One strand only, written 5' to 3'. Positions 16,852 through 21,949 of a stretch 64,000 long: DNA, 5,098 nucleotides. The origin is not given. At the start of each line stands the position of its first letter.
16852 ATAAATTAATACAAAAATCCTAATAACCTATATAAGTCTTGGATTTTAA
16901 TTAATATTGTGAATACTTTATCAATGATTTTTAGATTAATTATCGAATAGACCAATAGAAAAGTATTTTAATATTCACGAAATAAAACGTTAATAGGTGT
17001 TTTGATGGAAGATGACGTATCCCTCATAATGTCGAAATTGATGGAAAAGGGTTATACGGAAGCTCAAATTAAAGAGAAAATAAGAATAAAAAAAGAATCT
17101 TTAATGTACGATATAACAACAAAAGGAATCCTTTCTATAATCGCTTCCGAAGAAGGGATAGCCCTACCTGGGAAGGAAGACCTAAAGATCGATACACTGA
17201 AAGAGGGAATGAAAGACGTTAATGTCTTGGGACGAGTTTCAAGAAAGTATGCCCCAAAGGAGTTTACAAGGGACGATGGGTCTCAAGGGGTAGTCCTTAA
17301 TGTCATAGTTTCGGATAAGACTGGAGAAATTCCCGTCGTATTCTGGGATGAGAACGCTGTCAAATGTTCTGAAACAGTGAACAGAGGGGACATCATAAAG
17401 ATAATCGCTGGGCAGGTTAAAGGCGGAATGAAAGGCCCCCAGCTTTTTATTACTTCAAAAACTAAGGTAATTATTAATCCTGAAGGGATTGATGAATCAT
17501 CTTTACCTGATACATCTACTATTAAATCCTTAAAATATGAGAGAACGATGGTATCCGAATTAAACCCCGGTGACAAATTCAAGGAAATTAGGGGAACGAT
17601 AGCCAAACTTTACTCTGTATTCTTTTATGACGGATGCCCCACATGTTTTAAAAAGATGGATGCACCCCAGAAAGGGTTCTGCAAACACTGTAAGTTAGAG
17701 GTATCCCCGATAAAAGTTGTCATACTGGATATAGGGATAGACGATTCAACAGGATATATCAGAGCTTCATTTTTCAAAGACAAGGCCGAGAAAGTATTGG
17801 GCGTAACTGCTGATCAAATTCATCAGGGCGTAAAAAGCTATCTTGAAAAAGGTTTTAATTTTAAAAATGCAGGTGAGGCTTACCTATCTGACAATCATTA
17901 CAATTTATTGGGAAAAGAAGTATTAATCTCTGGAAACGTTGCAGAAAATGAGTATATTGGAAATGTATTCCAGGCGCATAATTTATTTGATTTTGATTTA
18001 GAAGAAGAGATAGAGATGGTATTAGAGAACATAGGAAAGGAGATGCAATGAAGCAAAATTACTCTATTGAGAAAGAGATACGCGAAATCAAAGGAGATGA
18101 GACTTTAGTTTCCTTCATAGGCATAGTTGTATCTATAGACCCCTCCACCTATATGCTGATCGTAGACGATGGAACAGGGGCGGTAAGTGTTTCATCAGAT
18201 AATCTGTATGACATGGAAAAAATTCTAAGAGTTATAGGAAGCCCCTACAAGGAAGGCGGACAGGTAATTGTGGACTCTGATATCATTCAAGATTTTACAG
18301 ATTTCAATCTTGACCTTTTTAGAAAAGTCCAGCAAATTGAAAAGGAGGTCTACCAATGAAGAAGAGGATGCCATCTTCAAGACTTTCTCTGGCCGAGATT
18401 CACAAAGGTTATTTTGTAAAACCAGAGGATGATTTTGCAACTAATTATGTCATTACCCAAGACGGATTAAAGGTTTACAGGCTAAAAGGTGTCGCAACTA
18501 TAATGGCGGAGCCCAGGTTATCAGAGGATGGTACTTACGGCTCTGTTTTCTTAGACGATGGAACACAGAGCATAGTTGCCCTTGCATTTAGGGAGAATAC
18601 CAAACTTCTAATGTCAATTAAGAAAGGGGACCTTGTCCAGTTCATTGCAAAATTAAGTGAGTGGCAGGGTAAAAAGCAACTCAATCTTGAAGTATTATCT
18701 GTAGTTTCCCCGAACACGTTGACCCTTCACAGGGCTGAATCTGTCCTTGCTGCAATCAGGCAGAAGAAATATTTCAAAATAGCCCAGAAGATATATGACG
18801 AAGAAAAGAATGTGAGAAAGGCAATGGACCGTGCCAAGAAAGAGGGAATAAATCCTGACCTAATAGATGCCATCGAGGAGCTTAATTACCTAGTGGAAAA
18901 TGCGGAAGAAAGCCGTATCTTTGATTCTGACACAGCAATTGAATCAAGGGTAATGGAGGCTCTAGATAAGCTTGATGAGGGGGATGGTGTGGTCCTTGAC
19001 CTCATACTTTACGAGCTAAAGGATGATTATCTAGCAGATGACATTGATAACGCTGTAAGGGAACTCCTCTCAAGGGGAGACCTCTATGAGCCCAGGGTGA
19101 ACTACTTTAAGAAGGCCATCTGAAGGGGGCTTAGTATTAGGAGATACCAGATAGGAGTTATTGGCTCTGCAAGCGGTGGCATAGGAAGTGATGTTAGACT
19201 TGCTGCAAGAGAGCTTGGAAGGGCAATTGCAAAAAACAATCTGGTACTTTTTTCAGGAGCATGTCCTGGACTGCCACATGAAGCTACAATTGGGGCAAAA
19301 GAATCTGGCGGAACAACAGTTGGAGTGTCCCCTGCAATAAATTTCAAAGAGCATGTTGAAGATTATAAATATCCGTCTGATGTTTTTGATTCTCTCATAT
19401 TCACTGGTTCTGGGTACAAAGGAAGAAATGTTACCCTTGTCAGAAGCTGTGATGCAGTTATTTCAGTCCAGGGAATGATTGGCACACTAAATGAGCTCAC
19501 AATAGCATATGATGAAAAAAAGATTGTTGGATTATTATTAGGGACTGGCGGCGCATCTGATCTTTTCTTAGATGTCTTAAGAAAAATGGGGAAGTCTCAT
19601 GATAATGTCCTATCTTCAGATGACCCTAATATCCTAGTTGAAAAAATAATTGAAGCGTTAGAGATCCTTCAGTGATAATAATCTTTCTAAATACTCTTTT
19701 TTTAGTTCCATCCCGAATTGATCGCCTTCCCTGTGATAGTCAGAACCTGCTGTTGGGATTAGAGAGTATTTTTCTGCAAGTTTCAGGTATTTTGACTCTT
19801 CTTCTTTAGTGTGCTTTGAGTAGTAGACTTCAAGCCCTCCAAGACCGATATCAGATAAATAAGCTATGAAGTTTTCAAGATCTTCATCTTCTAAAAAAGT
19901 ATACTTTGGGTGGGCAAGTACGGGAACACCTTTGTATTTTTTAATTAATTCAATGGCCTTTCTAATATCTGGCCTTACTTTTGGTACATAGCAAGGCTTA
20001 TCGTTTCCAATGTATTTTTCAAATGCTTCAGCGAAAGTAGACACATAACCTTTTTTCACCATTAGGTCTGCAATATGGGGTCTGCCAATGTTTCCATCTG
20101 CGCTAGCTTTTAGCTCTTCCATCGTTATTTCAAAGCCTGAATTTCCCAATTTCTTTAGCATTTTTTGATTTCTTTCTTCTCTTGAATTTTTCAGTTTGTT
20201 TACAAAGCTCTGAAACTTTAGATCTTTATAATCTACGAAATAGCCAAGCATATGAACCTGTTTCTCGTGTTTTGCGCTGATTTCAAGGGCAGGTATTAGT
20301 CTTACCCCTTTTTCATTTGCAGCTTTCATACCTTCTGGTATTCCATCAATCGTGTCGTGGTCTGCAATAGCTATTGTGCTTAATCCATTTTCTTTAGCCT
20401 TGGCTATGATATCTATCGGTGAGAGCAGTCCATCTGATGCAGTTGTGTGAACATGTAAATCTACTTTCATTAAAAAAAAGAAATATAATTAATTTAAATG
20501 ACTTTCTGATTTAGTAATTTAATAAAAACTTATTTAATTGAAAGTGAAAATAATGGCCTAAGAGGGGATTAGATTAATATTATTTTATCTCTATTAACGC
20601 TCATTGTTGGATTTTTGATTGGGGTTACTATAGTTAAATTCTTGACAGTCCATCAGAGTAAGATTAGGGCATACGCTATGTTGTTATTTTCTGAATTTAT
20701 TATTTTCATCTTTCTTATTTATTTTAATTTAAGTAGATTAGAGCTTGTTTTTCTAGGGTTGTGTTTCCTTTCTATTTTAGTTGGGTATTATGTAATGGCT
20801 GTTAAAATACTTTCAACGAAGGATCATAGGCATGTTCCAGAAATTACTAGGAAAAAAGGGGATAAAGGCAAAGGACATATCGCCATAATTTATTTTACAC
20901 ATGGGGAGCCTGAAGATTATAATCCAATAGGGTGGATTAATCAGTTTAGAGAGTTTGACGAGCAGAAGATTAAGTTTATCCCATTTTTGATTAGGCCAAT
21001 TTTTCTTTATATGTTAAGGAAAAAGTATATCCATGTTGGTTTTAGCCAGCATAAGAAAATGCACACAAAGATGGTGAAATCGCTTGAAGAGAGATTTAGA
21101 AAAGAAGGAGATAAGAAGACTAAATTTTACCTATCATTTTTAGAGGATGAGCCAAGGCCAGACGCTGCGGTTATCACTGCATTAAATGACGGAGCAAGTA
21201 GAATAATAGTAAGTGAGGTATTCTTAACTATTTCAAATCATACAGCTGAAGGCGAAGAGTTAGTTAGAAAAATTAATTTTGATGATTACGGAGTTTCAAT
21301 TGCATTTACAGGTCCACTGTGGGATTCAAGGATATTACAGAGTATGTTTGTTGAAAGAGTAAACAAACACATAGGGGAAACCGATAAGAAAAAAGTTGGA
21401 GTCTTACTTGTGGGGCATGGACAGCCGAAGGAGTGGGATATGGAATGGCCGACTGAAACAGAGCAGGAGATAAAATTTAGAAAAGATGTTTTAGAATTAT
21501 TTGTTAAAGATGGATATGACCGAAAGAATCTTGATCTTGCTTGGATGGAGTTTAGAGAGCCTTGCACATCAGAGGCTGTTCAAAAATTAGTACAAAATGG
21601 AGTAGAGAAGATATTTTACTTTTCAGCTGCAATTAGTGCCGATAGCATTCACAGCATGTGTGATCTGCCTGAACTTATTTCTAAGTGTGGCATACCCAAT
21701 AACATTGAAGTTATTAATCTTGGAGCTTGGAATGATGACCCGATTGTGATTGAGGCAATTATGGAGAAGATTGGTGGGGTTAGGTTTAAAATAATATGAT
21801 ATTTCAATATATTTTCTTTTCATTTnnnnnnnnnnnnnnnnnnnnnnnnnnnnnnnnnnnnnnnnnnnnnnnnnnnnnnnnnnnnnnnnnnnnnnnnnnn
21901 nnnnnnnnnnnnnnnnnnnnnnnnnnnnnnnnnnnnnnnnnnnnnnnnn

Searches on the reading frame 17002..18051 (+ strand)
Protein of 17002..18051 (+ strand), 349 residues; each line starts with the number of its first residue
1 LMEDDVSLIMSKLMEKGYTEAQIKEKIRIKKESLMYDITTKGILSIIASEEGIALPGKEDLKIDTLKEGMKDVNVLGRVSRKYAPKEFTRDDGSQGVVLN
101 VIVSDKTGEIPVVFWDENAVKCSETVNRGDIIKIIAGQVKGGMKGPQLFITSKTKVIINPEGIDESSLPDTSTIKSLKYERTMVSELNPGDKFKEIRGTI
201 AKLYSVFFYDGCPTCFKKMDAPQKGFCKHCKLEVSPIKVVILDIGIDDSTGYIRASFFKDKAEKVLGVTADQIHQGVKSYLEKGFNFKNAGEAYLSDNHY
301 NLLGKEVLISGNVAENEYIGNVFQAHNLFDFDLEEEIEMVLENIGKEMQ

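Call 71: search_protein_families(library=ncbifam, proteins=[window:17002-18051:+], max_evalue=0.00001)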
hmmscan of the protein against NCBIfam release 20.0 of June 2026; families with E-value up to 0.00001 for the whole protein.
window:17002-18051:+ (349 aa): 14 families
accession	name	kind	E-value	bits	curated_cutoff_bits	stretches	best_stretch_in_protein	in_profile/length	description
NF006255.0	PRK08402.1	equivalog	3.2e-85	286.2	442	1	13-347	14-352/355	replication factor A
NF009030.0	PRK12366.1-1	equivalog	3.9e-30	104.9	1147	1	60-318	532-780/796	replication factor A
NF009032.0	PRK12366.1-3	equivalog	1.2e-24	86.6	773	1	67-339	407-647/651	replication factor A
NF009034.0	PRK12366.1-5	equivalog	1.9e-23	82.8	789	1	69-275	402-593/642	replication factor A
NF009031.0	PRK12366.1-2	equivalog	3.5e-19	68.7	767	2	23-156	32-160/647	replication factor A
NF005551.0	PRK07211.1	equivalog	3.3e-17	62.9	575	1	58-182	159-280/485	single-stranded DNA binding protein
NF012035.0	PRK15491.1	equivalog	6e-17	61.9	362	1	7-159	5-156/374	replication factor A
NF011288.0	PRK14699.1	equivalog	1.2e-14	54.1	544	1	25-178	22-173/484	replication factor A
NF005554.0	PRK07218.1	equivalog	2.5e-11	43.3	447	1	57-345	159-422/423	Single-stranded DNA binding protein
TIGR00617.1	rpa1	subfamily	2.7e-11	42.7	334.2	1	193-275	457-545/608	replication factor-a protein 1 (rpa1)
NF009033.0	PRK12366.1-4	equivalog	4.2e-11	42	701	1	6-157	6-144/578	replication factor A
NF005049.0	PRK06461.1-3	equivalog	7.5e-09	35.9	188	1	59-139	3-79/144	single-stranded DNA-binding protein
NF005051.0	PRK06461.1-5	equivalog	1.3e-07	31.7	235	1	62-171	4-110/146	single-stranded DNA-binding protein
NF005050.0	PRK06461.1-4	equivalog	6.3e-07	29.6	176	1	61-137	6-77/151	single-stranded DNA-binding protein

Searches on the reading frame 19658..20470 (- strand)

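Call 71: search_protein_families(library=ncbifam, proteins=[window:19658-20470:-], max_evalue=0.00001)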
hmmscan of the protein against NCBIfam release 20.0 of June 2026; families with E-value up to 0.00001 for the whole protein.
window:19658-20470:- (270 aa): 9 families
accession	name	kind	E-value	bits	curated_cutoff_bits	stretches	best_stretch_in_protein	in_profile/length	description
NF041577.1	nside_bi_sphtase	equivalog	4.1e-56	190.2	400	1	2-251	3-255/276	3',5'-nucleoside bisphosphate phosphatase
NF047791.1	RNaseRnm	equivalog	5.9e-52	176.6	375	1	3-250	3-254/275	RNase RNM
NF041661.1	Cycl_ph_dihydrol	equivalog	5.7e-31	107.8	500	1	4-247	1-245/259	phosphoribosyl 1,2-cyclic phosphate 1,2-diphosphodiesterase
NF045780.1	TrlF_fam_ATP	equivalog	2.5e-13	49.7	350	1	2-133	7-164/944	TrlF family AAA-like ATPase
NF038032.1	CehA_McbA_metalo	domain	1.6e-11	44.2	80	1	2-80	4-80/315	CehA/McbA family metallohydrolase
NF001688.0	PRK00448.1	equivalog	2.8e-10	38.4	873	1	2-74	338-412/1445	PolC-type DNA polymerase III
TIGR01405.1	polC_Gram_pos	equivalog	1.1e-09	36.7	1043.45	1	2-69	104-173/1211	DNA polymerase III subunit alpha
NF004981.0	PRK06361.1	equivalog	1.1e-06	28.1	117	1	3-42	2-41/217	histidinol phosphate phosphatase domain-containing protein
NF004225.0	PRK05672.1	subfamily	2.1e-06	26.1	939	1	13-103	19-109/1047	error-prone DNA polymerase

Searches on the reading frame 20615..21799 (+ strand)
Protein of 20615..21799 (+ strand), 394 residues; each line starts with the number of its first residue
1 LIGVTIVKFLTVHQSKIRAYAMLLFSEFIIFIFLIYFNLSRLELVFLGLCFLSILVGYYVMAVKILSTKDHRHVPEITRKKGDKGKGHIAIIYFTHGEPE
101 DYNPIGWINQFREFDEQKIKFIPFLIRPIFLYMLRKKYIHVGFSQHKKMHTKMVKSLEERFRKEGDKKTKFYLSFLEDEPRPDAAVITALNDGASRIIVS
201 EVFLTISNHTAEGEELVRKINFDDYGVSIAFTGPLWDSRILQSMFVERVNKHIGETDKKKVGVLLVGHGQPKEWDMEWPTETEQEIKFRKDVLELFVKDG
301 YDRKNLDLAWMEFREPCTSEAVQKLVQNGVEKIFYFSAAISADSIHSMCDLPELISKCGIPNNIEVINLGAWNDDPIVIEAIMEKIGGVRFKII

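Call 71: search_protein_families(library=ncbifam, proteins=[window:20615-21799:+], max_evalue=0.00001)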
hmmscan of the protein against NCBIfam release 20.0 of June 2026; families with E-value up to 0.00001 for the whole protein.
window:20615-21799:+ (394 aa): 2 families
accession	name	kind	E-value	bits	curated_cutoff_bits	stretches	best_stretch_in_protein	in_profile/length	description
NF033198.0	F430_CfbA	equivalog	5.2e-11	42.6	120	0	262-356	1-83/122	sirohydrochlorin nickelochelatase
NF002090.2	PRK00923.1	subfamily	3.5e-08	33.5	120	0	262-355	2-83/129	sirohydrochlorin nickelochelatase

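Call 74: find_related_loci(query=window:20615-21799:+, collection=metagenome_contigs, flank=8000)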
Query window:20615-21799:+ (394 aa) in metagenome_contigs; peptide patterns used: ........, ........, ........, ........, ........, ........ (x = any residue, [..] = any of these).
126 stretches matched a pattern; 11 encode a relative of the query (tblastn E <= 1e-3); 11 distinct loci.
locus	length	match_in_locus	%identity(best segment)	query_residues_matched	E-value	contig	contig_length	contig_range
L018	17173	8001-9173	93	1-391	0e+0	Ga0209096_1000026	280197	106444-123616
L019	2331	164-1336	81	1-391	0e+0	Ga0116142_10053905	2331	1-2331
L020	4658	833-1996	83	3-391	0e+0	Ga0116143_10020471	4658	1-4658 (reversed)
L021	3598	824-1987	83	3-391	0e+0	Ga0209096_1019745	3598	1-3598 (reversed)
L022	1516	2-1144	84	11-391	0e+0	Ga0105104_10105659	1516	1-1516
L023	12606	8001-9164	74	1-389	0e+0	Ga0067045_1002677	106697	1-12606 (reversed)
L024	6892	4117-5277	48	1-386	3e-131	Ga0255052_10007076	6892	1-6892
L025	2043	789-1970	43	1-393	3e-117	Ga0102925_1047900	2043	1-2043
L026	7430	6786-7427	78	3-217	5e-105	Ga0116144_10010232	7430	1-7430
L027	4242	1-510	89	222-391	2e-102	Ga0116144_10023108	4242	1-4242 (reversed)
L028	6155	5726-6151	75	1-142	6e-65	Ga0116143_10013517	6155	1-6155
